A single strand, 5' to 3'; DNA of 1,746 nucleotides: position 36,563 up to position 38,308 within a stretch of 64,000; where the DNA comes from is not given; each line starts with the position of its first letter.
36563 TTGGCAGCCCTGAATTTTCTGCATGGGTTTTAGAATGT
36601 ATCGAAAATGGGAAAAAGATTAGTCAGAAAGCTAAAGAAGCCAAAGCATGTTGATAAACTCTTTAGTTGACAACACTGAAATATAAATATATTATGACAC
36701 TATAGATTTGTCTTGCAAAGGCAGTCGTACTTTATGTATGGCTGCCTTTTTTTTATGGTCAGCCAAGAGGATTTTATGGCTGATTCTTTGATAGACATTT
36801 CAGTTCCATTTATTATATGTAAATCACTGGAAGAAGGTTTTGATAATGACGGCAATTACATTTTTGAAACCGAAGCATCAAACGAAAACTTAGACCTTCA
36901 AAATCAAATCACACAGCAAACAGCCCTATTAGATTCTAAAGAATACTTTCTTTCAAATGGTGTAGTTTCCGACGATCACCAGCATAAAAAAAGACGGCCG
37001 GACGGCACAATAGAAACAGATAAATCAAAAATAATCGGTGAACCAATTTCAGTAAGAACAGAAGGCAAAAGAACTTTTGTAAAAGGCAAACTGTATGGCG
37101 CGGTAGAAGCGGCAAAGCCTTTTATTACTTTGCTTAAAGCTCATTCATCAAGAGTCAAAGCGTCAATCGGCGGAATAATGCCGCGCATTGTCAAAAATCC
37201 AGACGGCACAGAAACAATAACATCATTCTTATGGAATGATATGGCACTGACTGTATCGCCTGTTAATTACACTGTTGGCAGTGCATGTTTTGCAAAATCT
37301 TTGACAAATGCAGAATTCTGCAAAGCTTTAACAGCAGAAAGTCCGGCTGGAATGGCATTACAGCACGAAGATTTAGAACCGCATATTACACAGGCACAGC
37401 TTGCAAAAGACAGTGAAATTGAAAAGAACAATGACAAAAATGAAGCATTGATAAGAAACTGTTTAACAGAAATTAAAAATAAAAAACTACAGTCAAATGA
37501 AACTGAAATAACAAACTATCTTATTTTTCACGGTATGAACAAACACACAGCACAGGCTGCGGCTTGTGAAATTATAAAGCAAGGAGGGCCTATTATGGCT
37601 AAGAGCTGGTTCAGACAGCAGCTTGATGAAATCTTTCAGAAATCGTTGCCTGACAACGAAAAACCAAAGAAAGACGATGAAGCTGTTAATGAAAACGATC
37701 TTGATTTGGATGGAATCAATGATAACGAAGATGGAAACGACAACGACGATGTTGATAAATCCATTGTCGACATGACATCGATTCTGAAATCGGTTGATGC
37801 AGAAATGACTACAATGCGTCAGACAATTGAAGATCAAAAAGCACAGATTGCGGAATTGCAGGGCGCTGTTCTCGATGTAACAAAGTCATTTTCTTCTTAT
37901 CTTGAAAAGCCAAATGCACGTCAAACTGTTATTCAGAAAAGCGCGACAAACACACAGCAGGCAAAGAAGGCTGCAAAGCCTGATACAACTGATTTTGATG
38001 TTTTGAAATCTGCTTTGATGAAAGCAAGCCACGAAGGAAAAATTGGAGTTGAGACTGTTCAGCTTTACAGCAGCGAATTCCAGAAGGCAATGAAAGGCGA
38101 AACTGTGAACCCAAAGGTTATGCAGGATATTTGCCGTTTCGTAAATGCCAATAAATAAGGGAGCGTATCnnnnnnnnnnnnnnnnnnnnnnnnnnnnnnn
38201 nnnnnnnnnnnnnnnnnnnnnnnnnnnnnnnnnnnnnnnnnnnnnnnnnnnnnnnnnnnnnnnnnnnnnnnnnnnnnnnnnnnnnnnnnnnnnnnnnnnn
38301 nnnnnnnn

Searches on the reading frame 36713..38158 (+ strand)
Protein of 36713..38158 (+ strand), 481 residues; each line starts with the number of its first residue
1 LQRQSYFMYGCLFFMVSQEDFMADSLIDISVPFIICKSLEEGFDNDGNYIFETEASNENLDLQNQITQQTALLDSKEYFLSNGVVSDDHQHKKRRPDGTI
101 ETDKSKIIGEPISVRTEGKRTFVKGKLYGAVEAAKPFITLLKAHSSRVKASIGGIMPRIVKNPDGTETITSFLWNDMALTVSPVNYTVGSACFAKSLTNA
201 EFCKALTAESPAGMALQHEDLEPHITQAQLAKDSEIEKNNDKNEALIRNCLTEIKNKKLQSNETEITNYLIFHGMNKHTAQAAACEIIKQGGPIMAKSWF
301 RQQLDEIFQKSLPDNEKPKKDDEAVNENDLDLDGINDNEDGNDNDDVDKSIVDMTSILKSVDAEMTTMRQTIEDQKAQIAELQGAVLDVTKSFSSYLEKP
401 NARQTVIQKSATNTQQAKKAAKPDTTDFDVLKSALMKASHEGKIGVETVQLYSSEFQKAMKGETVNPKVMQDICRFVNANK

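Call 11: search_protein_families(library=phrogs, proteins=[window:36713-38158:+])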
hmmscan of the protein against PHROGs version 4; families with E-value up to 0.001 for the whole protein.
window:36713-38158:+ (481 aa): 1 family
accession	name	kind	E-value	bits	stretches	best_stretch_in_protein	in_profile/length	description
phrog_1028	-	head and packaging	1.4e-13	52.2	1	27-198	18-181/591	head maturation protease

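Call 85: search_protein_families(library=pfam, max_evalue=0.001, proteins=[window:36770-38158:+])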
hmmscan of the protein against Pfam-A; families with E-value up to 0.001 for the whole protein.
window:36770-38158:+ (462 aa): 0 families
